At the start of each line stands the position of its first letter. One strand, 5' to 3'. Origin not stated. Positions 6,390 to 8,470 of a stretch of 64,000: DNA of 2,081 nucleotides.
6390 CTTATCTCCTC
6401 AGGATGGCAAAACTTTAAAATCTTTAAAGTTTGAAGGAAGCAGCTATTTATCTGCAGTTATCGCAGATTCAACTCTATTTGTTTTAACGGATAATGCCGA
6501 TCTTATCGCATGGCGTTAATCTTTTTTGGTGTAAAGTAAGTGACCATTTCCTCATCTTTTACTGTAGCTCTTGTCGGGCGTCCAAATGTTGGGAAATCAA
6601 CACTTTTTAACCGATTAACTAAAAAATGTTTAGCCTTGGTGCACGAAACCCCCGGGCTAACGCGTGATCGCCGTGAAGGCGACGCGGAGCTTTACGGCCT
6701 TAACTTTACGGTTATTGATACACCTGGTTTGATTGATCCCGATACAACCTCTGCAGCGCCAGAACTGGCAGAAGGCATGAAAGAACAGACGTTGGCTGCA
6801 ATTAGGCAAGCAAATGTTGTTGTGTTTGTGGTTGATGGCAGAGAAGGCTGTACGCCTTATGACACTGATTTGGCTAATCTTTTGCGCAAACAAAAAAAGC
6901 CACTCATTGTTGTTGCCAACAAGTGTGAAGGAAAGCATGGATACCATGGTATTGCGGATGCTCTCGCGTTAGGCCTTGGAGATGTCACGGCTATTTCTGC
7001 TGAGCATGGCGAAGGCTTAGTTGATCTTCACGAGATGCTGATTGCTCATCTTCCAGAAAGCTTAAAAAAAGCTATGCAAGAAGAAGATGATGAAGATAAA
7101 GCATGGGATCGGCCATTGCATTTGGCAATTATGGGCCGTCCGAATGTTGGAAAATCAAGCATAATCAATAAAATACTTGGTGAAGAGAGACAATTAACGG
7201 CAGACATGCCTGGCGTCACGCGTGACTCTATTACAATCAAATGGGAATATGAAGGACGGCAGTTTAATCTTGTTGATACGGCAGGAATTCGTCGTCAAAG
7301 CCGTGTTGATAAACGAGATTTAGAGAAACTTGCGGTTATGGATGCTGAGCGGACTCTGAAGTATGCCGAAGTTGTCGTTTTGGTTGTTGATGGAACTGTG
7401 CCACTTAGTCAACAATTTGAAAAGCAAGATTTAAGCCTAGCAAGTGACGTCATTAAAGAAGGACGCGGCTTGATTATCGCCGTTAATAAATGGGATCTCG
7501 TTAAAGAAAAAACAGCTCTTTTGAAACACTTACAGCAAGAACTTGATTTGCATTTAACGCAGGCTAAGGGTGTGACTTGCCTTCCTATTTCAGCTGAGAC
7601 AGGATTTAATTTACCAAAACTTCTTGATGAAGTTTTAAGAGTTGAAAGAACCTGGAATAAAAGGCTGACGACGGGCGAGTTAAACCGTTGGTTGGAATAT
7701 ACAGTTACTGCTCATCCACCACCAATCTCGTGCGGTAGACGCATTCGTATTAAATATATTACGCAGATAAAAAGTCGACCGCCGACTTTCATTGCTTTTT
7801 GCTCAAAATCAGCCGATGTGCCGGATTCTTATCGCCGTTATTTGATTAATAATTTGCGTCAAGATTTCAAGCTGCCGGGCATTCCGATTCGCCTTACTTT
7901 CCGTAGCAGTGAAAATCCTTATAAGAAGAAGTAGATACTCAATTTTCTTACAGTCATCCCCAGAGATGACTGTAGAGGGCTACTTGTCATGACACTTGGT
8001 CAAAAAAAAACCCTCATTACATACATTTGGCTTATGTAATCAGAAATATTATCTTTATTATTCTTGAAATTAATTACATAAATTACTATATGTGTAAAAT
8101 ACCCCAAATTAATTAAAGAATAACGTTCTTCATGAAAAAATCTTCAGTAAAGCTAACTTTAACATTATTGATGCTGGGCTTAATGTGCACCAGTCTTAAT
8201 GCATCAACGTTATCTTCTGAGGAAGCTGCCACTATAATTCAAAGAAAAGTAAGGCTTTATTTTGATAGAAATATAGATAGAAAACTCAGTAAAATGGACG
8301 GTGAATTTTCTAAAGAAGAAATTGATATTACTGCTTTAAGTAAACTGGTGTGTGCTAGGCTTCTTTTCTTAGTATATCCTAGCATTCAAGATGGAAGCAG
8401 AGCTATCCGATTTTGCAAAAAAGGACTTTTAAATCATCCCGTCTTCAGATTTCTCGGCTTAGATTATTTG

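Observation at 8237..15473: Eukaryote-type IQ (calmodulin/light-chain-binding) motif at the mature N-terminus of all four paralogs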

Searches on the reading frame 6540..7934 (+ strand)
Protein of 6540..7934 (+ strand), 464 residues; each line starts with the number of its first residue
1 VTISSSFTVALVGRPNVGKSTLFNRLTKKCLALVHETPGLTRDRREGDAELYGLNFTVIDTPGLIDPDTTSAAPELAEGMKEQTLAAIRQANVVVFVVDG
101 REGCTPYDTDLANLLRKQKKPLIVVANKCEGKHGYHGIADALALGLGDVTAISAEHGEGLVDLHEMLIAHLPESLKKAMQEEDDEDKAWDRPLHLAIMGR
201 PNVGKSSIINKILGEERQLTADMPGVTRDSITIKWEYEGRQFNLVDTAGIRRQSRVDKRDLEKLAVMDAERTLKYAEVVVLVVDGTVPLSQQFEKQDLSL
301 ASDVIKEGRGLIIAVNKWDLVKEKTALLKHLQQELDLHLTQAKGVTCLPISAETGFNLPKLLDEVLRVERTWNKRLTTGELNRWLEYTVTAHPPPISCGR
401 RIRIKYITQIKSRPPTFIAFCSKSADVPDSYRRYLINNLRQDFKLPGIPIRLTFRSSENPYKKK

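Call 11: search_protein_families(library=ncbifam, proteins=[window:6540-7934:+], max_evalue=0.00001)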
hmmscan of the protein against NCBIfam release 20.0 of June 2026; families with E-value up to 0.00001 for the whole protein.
window:6540-7934:+ (464 aa): 26 families (the best 25 are shown)
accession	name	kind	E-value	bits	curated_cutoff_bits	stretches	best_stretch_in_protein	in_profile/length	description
TIGR03594.1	GTPase_EngA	equivalog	2.8e-155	517.6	306.7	1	8-455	2-432/432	ribosome biogenesis GTPase Der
NF002828.0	PRK03003.1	equivalog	1.2e-109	367.1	631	1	7-462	41-474/477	ribosome biogenesis GTPase Der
NF007071.0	PRK09518.1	equivalog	1.2e-101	341.3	953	1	7-458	272-701/706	bifunctional cytidylate kinase/GTPase Der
TIGR00450.1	mnmE_trmE_thdF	equivalog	2.2e-53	181.9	252.6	2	168-328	186-336/446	tRNA uridine-5-carboxymethylaminomethyl(34) synthesis GTPase MnmE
NF000908.1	PRK00089.1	equivalog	6.1e-53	180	237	2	7-175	4-171/291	GTPase Era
TIGR00231.1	small_GTP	domain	1.1e-50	171.6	42.5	2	194-365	5-162/164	GTP-binding protein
NF003661.0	PRK05291.1-3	equivalog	3.3e-45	155.3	380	2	171-366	196-367/448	tRNA uridine-5-carboxymethylaminomethyl(34) synthesis GTPase MnmE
TIGR03918.1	GTP_HydF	equivalog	1.5e-43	149.2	325.55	2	7-177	8-173/392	[FeFe] hydrogenase H-cluster maturation GTPase HydF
TIGR00436.1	era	equivalog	1.7e-38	132.5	116.25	2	195-362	3-156/270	GTPase Era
TIGR03596.1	GTPase_YlqF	equivalog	3.6e-36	124.9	208.2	2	85-269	16-192/276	ribosome biogenesis GTPase YlqF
TIGR00437.1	feoB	equivalog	1.1e-29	103.6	315.65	2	199-373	1-158/594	ferrous iron transport protein B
TIGR03598.1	GTPase_YsxC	equivalog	1.9e-27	96.1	124.45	2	7-130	19-140/186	ribosome biogenesis GTP-binding protein YihA/YsxC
NF003255.0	PRK04213.1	equivalog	5.3e-23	81.4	164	2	190-365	7-188/204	GTP-binding protein EngB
TIGR03156.1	GTP_HflX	equivalog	1.1e-18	67.3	216.75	2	5-169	188-349/351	GTPase HflX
NF008955.0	PRK12297.1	equivalog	1.2e-17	64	406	1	9-185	162-342/429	GTPase ObgE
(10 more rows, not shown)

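Call 12: find_encoding_contigs(protein=window:6540-7934:+, flank=3000, max_places=4)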
Protein window:6540-7934:+ (464 aa): no gene with exactly this product is on record in the collection.
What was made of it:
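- Tried and rejected: Organism identification by exact look-up of Der failed (call 12).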

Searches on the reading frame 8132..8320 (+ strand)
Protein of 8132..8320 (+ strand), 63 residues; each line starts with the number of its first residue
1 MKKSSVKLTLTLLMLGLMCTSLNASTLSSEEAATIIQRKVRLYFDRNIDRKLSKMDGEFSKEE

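Call 4: search_protein_families(library=pfam, proteins=[window:8132-8320:+], max_evalue=10)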
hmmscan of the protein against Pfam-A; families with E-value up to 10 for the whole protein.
seq(63 aa): 4 families
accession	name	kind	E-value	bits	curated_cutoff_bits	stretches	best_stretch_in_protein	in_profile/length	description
PF24609.1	IQ_SCN5A_C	-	0.076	13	27.7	1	30-55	9-34/35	SCN5A-like, C-terminal IQ motif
PF08976.17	EF-hand_11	-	0.094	14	21.7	1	21-55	31-65/105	EF-hand domain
PF00612.33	IQ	-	0.096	13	20.3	1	31-46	2-17/21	IQ calmodulin-binding motif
PF03369.18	Herpes_UL3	-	0.13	13.3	25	1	13-53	70-110/135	Herpesvirus UL3 protein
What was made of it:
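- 8237..8269 (+): IQ-like segment of paralog 1, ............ It carries the 3-residue insertion variant. Pfam IQ 13.0 bits, E 0.096, below the 20.3 cut-off (call 4).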
